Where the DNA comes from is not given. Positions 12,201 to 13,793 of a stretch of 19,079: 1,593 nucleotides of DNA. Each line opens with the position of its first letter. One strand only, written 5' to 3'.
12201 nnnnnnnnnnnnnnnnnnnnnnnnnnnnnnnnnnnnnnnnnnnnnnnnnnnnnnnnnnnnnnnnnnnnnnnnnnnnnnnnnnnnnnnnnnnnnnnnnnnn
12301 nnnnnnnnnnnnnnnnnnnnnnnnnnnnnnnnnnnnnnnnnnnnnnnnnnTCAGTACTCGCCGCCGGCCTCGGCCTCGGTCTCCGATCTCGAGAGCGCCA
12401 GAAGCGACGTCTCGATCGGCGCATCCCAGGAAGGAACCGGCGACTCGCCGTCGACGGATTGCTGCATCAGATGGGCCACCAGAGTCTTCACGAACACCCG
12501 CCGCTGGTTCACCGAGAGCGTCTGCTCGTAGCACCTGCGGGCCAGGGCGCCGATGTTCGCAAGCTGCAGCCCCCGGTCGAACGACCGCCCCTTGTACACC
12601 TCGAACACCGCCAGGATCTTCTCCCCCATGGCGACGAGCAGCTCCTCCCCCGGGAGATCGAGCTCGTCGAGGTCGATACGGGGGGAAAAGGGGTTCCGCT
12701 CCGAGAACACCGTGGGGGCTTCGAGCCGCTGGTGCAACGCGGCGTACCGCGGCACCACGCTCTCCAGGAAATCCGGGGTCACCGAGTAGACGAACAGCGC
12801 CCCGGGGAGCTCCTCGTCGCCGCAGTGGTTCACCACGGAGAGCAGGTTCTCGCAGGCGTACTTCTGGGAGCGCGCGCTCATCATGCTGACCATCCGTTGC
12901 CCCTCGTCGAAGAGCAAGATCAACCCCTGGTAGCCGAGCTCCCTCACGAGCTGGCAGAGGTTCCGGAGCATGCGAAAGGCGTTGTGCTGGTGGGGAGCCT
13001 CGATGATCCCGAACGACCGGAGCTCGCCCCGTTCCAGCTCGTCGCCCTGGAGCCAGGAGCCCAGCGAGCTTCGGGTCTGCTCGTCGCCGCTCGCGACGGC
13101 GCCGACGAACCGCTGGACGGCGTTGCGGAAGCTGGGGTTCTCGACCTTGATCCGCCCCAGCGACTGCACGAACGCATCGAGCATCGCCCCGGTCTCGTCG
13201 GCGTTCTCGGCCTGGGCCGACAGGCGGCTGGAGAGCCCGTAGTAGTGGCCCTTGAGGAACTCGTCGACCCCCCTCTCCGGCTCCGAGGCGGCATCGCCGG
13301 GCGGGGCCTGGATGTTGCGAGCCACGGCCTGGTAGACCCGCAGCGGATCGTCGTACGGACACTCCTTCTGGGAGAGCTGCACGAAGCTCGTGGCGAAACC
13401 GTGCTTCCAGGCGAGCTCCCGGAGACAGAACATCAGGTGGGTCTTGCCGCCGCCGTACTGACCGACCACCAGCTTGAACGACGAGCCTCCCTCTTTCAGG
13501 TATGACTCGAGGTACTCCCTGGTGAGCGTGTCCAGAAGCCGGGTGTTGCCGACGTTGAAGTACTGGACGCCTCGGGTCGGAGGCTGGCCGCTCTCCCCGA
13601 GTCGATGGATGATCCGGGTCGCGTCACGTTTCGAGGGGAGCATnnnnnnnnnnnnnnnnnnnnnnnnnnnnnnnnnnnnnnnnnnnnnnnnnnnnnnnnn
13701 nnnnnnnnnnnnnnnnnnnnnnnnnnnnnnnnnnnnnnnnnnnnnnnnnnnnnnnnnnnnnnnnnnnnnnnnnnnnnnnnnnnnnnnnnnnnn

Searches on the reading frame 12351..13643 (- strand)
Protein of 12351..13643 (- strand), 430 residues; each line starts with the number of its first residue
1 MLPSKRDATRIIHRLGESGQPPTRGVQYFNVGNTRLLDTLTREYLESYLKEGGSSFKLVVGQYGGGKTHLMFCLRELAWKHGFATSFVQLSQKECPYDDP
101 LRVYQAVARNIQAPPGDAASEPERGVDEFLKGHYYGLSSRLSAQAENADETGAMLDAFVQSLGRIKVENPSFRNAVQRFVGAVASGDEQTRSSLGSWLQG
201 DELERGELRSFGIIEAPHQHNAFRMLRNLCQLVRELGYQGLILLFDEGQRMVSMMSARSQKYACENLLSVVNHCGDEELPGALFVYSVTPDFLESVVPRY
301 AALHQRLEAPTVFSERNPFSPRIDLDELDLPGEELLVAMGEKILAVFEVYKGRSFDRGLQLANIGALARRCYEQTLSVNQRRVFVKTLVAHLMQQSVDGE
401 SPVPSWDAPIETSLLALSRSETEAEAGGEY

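Call 12: search_protein_families(library=pfam, proteins=[window:12351-13643:-], max_evalue=0.001)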
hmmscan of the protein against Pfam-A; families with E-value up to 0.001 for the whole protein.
window:12351-13643:- (430 aa): 3 families
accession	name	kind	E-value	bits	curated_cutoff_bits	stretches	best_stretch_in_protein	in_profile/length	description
PF10923.14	BrxC_BrxD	-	4.2e-50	171.3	22.2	1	4-392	2-395/414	BREX system ATP-binding protein BrxC/D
PF13191.12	AAA_16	-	0.00047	21.1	32.6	0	35-162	7-124/167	AAA ATPase domain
PF13401.12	AAA_22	-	0.00062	20.5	27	0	54-123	5-65/130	AAA domain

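Call 14: search_protein_families(library=padloc, proteins=[window:12351-13643:-], max_evalue=0.001)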
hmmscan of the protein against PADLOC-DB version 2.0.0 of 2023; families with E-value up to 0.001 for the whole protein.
window:12351-13643:- (430 aa): 2 families
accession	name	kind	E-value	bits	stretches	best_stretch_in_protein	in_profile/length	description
PDLC02494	BrxD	-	5e-40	136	1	4-420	5-422/440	BrxD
PDLC03959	SngB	-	2.1e-31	107.5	1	5-352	8-360/439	-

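Call 15: search_protein_families(library=ncbifam, proteins=[window:12351-13643:-], max_evalue=0.001)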
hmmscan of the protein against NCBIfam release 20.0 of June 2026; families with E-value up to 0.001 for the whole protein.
window:12351-13643:- (430 aa): 2 families
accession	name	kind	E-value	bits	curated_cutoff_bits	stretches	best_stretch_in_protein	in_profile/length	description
NF033438.1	BREX_BrxD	equivalog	8.7e-40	137.1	350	1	4-407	1-405/423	BREX system ATP-binding protein BrxD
NF038214.1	IS21_help_AAA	equivalog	0.00053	19.7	200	0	5-91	41-127/232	IS21-like element helper ATPase IstB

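Call 19: find_encoding_contigs(protein=window:12351-13643:-, flank=10000, max_places=10)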
Protein window:12351-13643:- (430 aa): no gene with exactly this product is on record in the collection.
